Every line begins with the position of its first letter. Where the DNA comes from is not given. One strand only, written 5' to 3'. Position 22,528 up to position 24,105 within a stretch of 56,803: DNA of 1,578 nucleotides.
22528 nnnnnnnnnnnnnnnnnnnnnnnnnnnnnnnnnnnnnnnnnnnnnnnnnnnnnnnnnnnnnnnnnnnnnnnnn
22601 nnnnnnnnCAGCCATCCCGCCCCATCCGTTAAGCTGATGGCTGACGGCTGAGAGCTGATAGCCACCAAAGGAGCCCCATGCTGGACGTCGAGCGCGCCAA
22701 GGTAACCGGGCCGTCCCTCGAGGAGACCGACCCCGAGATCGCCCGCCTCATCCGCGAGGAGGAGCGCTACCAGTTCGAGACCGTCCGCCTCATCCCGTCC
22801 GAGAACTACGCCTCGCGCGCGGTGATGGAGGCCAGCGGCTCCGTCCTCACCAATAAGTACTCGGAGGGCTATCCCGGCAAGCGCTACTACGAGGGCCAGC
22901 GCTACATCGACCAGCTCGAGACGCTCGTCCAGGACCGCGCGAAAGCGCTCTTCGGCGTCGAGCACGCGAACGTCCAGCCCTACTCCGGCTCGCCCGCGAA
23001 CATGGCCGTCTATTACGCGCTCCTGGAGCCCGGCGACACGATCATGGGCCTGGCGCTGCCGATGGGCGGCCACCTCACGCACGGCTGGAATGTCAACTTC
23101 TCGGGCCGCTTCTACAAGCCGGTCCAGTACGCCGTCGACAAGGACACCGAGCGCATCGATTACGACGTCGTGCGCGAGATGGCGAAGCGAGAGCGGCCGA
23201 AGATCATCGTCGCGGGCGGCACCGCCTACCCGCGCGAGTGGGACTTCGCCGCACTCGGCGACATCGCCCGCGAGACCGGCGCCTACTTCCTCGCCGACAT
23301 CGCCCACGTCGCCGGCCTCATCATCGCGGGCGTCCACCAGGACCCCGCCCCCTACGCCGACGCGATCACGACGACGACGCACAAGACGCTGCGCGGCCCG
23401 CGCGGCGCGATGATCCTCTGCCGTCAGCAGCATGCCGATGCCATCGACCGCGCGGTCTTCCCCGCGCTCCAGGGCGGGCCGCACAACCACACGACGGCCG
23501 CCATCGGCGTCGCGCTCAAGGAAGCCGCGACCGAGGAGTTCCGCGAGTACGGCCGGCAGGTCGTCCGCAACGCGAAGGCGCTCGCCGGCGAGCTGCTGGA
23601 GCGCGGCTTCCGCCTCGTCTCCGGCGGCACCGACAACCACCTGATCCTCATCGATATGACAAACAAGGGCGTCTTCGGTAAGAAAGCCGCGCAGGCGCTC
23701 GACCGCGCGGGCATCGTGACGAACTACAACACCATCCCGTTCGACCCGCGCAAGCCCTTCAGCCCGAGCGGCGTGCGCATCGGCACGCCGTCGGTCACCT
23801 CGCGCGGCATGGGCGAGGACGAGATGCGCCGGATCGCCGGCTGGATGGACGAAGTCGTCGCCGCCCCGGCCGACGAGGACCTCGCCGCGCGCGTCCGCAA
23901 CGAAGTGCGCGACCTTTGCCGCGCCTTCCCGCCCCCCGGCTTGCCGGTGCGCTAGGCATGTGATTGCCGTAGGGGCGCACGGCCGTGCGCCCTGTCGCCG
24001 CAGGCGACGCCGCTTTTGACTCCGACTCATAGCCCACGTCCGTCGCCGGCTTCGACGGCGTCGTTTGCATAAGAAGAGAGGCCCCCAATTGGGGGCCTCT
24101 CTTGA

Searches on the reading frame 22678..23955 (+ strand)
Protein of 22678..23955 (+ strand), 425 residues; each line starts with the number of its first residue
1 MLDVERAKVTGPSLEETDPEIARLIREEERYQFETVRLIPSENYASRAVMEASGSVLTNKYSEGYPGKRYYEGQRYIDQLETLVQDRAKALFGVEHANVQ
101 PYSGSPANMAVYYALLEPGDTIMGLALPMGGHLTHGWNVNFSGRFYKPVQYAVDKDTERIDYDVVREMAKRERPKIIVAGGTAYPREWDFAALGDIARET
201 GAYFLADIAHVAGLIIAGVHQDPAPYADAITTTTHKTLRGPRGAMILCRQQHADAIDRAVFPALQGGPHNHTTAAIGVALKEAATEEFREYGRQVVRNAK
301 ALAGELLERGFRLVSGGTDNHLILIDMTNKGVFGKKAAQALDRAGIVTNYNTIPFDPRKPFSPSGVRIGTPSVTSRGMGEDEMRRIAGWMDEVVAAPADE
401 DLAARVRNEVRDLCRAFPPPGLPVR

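Call 29: search_protein_families(library=pfam, proteins=[window:22678-23955:+], max_evalue=0.001)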
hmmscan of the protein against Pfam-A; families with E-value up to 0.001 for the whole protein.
window:22678-23955:+ (425 aa): 2 families
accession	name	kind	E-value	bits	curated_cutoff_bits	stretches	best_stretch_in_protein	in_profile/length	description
PF00464.25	SHMT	-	3.1e-159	530.3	27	1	14-390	1-399/399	Serine hydroxymethyltransferase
PF01212.27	Beta_elim_lyase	-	0.00019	21.3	27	1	84-347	37-271/288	Beta-eliminating lyase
